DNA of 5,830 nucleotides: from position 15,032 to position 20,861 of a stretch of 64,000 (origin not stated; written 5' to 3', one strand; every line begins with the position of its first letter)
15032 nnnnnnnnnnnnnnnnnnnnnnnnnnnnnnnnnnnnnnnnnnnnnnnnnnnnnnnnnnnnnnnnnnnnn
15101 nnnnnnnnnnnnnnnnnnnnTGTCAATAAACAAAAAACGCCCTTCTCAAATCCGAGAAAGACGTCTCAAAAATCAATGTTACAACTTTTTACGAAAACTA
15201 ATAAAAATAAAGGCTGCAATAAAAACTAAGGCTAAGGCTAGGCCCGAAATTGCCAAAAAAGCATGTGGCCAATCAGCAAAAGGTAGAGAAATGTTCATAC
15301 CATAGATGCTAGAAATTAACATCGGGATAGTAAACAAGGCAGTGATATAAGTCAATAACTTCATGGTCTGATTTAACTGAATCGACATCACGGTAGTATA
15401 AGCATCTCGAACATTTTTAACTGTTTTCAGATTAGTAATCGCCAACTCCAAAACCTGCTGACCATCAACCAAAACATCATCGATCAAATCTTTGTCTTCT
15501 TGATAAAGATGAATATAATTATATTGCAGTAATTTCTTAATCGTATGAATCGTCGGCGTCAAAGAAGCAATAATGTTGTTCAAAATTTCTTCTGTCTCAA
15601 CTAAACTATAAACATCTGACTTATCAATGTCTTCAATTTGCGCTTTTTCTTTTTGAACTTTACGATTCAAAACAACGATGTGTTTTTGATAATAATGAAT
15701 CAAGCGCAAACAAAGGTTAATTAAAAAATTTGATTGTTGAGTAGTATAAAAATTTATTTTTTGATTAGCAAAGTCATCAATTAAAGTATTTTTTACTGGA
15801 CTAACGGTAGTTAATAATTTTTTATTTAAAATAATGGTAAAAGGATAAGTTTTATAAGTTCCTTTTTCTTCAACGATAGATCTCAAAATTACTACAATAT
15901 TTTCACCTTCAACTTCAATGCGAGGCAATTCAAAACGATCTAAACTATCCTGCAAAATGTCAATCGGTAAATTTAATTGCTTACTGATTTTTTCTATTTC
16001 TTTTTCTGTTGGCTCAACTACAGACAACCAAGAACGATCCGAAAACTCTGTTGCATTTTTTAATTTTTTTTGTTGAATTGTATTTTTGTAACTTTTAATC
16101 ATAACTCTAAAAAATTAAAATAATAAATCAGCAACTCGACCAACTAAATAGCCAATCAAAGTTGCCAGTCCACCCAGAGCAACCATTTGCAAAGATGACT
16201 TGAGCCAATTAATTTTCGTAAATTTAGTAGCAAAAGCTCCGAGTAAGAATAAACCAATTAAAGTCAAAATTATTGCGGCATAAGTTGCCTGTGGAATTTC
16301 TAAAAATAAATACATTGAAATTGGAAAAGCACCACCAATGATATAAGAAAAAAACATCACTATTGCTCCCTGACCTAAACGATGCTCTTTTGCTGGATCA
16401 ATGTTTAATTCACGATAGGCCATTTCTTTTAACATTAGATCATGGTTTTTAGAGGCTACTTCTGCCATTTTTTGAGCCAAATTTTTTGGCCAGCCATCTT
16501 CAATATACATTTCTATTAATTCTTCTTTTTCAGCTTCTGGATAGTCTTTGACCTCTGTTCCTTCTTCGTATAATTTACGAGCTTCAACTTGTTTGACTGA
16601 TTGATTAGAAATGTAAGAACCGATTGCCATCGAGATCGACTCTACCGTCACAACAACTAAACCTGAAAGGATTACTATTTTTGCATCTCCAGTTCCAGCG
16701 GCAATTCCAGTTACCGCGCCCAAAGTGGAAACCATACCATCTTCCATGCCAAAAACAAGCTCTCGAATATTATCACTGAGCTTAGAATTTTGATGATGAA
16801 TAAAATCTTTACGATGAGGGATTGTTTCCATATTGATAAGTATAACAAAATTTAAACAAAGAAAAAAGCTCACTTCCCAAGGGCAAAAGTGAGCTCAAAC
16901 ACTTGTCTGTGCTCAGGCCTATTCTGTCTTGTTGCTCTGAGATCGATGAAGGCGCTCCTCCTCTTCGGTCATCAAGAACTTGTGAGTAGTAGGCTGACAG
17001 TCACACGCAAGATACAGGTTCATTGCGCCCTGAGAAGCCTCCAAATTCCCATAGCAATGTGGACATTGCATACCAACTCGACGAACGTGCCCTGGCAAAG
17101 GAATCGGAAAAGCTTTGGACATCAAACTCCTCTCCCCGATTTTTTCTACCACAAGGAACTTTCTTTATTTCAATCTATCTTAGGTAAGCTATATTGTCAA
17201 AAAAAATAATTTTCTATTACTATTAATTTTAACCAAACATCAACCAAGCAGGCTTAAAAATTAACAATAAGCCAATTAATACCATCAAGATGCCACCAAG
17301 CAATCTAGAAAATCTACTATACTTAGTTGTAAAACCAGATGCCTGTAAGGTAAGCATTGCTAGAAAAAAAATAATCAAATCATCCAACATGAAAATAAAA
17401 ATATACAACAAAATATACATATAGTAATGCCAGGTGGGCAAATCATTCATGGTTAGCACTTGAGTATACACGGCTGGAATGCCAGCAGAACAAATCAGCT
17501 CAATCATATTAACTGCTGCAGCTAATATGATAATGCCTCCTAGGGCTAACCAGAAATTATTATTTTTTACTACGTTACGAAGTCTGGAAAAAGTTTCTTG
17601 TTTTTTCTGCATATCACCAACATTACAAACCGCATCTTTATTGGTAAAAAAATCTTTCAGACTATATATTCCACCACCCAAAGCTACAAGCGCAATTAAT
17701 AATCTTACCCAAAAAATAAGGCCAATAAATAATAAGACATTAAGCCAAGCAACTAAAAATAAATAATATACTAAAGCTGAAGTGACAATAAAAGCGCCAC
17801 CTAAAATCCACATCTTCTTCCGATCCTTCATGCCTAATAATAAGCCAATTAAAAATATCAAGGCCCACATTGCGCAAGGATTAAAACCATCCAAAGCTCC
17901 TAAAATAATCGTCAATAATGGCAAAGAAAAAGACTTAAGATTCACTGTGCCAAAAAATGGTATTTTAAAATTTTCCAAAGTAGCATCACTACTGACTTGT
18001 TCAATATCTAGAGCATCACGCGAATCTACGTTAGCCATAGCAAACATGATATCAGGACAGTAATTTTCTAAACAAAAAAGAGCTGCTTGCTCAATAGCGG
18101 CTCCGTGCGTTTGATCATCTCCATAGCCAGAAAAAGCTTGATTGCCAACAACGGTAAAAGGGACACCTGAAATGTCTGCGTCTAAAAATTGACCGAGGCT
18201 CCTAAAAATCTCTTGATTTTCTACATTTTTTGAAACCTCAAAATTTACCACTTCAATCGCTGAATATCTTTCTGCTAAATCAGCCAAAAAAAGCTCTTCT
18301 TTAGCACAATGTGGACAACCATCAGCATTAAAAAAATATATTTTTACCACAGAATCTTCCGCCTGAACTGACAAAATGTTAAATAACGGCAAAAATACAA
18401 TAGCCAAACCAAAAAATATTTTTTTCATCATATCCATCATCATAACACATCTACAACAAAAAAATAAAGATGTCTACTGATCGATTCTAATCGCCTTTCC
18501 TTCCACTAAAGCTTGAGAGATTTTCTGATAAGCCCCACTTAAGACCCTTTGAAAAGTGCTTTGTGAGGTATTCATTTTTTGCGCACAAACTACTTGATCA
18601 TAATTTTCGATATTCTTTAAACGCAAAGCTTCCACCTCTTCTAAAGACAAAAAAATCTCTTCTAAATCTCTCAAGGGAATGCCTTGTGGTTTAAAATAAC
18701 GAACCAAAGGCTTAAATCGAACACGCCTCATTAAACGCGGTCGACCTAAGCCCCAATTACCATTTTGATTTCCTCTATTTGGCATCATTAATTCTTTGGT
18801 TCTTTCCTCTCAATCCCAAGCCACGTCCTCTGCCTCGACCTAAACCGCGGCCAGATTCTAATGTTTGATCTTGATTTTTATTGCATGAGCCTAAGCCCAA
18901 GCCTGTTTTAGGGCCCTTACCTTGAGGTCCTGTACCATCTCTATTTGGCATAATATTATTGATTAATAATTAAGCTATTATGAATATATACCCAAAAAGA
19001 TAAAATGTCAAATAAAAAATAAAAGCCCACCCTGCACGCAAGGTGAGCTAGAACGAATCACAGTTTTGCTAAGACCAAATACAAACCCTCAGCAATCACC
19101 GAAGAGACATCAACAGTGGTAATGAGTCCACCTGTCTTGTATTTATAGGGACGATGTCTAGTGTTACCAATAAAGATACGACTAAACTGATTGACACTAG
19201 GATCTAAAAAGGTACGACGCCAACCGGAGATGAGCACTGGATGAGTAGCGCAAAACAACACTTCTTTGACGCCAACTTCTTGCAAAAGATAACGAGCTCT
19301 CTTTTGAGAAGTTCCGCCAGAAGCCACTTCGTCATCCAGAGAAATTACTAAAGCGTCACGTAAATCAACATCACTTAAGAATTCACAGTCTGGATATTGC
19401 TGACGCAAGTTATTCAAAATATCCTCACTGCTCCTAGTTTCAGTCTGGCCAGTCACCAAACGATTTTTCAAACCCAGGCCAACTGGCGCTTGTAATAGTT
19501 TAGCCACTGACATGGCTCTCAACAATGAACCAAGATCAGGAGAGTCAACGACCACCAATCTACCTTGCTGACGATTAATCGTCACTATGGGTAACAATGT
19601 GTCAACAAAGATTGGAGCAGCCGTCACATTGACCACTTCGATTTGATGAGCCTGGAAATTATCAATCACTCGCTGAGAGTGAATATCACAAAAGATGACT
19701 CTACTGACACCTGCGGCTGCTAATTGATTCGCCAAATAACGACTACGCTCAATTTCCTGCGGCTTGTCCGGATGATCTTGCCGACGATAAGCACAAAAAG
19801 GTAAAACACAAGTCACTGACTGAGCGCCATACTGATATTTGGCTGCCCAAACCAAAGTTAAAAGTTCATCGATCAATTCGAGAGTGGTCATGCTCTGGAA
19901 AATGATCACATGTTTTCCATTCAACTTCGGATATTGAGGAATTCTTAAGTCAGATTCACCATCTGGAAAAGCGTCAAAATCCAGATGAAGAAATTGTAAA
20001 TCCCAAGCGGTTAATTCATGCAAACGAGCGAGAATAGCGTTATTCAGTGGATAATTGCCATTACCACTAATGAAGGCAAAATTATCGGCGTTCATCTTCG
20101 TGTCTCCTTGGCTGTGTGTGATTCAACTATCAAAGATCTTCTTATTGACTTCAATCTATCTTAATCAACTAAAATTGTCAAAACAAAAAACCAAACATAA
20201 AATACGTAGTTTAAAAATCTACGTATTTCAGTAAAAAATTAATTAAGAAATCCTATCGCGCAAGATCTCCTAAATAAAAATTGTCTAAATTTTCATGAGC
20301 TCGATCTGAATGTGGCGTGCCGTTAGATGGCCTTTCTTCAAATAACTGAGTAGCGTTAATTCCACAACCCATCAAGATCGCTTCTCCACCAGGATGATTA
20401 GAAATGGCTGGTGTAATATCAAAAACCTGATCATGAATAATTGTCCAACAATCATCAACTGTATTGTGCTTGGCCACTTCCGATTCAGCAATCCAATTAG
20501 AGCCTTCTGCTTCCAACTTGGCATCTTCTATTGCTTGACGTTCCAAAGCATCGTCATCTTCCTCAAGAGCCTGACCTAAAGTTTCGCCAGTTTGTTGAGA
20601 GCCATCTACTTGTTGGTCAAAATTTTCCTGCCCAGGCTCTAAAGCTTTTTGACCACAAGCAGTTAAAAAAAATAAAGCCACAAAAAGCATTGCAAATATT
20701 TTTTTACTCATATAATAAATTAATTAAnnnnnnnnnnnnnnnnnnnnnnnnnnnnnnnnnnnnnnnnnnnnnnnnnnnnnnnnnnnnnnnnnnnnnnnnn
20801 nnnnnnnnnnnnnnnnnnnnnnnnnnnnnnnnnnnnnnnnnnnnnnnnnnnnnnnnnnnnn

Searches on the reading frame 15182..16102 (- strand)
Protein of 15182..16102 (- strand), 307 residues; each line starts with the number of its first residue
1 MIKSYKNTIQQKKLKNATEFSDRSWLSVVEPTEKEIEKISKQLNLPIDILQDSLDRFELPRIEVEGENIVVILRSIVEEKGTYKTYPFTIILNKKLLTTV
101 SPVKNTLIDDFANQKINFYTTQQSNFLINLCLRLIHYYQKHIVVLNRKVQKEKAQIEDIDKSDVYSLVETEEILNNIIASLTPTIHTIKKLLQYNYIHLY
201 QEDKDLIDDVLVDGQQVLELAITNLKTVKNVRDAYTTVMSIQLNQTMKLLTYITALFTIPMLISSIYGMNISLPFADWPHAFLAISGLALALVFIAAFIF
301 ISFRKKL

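Call 89: search_protein_families(library=pfam, proteins=[window:15182-16102:-], max_evalue=0.001)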
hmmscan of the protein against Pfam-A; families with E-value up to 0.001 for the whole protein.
window:15182-16102:- (307 aa): 1 family
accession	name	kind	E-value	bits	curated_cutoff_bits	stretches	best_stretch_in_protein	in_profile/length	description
PF01544.23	CorA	-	1.5e-45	156.2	27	1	24-300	5-290/292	CorA-like Mg2+ transporter protein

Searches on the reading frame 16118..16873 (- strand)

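Call 89: search_protein_families(library=pfam, proteins=[window:16118-16873:-], max_evalue=0.001)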
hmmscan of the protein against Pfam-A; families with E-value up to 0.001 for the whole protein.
window:16118-16873:- (252 aa): 1 family
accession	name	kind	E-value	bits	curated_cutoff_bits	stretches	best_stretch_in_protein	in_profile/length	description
PF01988.24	VIT1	-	9.9e-55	186.1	28.1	1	36-246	1-214/214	VIT family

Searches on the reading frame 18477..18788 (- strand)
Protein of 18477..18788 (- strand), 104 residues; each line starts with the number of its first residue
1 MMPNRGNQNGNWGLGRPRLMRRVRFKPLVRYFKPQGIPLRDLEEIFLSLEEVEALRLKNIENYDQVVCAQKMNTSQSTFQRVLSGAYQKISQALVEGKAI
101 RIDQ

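Call 89: search_protein_families(library=pfam, proteins=[window:18477-18788:-], max_evalue=0.001)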
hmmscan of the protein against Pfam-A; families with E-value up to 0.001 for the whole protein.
window:18477-18788:- (104 aa): 1 family
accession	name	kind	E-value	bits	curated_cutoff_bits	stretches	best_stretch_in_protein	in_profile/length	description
PF02001.22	DUF134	-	1.3e-18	67.8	27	1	15-102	5-90/98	Protein of unknown function DUF134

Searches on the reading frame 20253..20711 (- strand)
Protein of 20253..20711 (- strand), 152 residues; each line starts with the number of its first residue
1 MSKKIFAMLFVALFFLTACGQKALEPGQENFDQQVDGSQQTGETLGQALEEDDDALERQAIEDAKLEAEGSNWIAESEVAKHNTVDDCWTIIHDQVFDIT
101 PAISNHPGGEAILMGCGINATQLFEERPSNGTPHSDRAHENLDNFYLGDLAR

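Call 67: search_protein_families(library=pfam, proteins=[window:20253-20711:-], max_evalue=0.001)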
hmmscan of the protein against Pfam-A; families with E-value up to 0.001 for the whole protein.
window:20253-20711:- (152 aa): 1 family
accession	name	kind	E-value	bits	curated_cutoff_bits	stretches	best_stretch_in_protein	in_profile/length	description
PF00173.33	Cyt-b5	-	2.1e-16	60.1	23.7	1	76-150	2-73/74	Cytochrome b5-like Heme/Steroid binding domain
